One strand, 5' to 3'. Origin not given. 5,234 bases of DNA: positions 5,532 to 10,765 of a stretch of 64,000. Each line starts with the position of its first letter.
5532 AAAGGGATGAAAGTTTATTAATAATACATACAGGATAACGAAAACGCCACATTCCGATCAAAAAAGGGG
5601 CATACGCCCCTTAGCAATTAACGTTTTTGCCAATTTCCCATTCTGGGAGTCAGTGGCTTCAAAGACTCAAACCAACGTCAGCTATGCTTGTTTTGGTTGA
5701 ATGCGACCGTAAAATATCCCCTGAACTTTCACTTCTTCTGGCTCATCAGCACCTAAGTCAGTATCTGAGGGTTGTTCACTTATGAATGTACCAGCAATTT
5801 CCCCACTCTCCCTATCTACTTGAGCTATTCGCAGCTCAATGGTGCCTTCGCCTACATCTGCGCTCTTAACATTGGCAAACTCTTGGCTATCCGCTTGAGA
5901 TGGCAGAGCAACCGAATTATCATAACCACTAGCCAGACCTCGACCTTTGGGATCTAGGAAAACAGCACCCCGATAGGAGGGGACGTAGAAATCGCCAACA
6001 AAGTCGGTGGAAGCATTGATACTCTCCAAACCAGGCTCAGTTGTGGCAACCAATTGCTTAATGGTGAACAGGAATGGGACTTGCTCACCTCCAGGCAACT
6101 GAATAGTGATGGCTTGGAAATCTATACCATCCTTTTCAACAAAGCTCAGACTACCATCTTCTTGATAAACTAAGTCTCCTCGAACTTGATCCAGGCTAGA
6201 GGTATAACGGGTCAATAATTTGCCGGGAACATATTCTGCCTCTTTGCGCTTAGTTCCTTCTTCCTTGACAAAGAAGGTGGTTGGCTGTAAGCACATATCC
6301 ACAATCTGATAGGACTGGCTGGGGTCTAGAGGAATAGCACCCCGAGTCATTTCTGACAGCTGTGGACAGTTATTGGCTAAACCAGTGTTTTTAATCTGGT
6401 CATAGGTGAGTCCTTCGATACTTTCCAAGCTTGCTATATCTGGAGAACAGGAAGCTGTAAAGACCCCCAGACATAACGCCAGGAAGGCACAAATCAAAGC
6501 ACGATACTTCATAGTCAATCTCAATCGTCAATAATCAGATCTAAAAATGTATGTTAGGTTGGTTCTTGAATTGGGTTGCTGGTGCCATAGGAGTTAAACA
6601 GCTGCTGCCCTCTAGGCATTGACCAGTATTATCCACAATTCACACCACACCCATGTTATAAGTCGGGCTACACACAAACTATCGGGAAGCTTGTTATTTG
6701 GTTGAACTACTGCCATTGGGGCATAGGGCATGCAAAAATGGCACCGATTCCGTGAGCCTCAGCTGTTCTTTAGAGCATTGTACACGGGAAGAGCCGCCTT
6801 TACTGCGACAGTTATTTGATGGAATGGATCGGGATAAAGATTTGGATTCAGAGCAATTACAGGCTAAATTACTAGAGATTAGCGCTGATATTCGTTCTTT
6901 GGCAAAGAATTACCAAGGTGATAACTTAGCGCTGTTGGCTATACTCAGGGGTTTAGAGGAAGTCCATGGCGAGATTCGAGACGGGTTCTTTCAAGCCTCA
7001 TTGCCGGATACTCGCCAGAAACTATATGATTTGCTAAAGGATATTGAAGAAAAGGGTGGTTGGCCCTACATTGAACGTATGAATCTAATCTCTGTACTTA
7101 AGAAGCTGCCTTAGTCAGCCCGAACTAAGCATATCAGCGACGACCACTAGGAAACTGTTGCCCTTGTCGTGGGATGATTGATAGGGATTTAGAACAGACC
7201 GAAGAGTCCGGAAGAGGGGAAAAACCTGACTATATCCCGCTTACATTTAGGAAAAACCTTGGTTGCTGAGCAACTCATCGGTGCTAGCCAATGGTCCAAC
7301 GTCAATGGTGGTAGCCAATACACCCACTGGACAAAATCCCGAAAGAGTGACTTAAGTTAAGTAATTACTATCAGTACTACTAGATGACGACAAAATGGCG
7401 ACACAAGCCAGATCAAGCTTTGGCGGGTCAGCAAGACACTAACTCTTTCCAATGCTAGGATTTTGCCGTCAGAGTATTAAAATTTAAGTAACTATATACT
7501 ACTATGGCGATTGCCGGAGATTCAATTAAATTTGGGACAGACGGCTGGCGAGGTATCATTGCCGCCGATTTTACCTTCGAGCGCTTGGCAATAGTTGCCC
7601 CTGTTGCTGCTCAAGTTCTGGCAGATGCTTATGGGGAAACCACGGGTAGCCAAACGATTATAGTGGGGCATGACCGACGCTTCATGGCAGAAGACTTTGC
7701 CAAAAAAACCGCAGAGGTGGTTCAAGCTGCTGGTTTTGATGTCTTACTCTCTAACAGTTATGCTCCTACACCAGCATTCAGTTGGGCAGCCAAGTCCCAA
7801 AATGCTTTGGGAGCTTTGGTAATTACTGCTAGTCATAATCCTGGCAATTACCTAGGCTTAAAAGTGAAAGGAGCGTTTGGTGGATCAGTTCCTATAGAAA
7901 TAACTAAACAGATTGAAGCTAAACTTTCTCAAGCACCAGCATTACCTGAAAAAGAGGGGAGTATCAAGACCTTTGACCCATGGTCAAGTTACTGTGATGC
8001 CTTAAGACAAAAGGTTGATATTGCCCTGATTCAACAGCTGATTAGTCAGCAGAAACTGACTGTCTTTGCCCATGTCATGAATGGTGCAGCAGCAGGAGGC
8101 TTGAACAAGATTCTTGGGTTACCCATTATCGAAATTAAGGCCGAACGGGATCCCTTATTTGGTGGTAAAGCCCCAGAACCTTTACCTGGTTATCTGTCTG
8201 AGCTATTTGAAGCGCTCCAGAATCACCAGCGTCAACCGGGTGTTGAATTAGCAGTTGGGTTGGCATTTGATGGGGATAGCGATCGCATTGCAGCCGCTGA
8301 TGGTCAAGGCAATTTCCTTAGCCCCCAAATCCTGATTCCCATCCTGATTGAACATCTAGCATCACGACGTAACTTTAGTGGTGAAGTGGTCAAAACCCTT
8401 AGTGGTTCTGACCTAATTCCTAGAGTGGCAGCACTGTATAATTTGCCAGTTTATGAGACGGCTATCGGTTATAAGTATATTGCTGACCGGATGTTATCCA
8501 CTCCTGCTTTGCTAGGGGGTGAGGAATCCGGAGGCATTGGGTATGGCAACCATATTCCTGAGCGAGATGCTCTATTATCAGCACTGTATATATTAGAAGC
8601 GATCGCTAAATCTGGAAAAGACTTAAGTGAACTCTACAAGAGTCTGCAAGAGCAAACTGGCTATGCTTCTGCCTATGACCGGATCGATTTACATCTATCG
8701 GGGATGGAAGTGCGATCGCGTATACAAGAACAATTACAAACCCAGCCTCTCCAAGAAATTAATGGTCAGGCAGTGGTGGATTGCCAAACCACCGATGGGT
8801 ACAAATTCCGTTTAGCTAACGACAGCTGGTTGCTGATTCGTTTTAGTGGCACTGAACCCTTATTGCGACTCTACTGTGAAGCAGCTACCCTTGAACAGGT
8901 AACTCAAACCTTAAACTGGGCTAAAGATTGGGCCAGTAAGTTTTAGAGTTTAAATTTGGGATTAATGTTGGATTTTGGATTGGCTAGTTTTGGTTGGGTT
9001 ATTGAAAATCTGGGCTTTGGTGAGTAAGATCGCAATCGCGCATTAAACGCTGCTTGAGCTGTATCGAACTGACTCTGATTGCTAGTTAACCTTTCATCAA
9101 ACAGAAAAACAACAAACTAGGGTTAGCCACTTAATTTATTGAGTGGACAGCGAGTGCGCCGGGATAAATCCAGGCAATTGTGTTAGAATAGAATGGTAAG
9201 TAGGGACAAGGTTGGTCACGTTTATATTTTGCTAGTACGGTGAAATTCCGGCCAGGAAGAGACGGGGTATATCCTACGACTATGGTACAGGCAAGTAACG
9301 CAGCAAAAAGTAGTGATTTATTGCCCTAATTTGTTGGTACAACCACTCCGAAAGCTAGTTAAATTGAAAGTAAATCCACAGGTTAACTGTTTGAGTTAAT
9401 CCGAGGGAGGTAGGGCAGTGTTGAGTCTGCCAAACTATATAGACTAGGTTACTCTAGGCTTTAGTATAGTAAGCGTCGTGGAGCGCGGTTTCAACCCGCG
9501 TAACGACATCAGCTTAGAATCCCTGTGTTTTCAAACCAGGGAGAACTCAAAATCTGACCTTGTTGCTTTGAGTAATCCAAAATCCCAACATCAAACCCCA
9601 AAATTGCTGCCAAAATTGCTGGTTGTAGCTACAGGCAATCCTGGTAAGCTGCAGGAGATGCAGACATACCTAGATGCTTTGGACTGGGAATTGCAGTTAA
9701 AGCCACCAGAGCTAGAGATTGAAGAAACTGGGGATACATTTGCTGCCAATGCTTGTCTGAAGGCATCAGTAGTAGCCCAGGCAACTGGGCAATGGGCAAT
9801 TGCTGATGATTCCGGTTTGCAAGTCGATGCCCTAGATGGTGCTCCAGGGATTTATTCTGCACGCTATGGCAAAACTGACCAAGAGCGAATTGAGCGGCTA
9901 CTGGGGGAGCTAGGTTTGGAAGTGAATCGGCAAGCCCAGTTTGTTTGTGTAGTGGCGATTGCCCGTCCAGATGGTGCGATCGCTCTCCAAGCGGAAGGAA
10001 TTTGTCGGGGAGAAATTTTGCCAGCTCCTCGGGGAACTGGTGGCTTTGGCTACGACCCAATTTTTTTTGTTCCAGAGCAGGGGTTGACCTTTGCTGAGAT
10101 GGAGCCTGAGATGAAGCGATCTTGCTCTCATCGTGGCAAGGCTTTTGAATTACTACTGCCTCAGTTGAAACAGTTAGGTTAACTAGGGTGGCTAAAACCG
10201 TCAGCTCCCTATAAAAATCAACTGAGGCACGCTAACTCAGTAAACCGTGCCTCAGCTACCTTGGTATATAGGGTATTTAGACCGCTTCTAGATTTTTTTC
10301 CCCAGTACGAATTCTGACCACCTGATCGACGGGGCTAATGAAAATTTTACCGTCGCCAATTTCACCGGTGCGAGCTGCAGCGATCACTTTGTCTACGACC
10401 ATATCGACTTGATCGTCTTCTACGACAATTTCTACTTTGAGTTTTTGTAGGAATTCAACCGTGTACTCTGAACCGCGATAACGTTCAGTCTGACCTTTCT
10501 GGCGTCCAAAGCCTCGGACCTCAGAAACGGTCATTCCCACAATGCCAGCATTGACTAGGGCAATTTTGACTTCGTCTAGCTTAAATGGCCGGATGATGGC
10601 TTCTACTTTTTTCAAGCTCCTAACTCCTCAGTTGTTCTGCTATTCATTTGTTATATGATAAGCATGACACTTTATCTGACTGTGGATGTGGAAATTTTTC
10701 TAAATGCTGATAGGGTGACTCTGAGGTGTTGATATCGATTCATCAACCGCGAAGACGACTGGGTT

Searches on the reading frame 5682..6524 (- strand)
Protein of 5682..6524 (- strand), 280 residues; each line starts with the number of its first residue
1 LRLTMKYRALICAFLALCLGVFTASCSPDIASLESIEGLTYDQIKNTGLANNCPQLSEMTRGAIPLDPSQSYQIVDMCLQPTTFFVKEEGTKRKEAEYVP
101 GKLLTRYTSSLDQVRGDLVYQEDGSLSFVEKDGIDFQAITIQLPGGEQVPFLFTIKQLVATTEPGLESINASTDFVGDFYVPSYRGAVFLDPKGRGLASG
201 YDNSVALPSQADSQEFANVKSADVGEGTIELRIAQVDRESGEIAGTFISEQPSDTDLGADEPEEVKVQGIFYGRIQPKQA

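Call 53: search_protein_families(library=pfam, proteins=[window:5682-6524:-], max_evalue=0.00001)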
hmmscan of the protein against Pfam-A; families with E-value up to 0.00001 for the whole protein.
window:5682-6524:- (280 aa): 1 family
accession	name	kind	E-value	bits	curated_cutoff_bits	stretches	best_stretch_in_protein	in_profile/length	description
PF01716.24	MSP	-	4.4e-113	376.9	25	1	38-275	2-242/242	Manganese-stabilising protein / photosystem II polypeptide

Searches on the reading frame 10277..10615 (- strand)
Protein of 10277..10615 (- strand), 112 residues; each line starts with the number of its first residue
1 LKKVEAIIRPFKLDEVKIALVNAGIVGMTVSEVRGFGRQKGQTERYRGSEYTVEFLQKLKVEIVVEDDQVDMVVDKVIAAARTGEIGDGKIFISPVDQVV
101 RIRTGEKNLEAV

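Call 31: search_protein_families(library=pfam, proteins=[window:10277-10615:-], max_evalue=0.001)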
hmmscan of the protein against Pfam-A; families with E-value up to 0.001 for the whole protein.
window:10277-10615:- (112 aa): 1 family
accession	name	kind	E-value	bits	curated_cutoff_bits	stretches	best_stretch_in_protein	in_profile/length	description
PF00543.27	P-II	-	6.2e-33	113.6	25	1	1-106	1-102/102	Nitrogen regulatory protein P-II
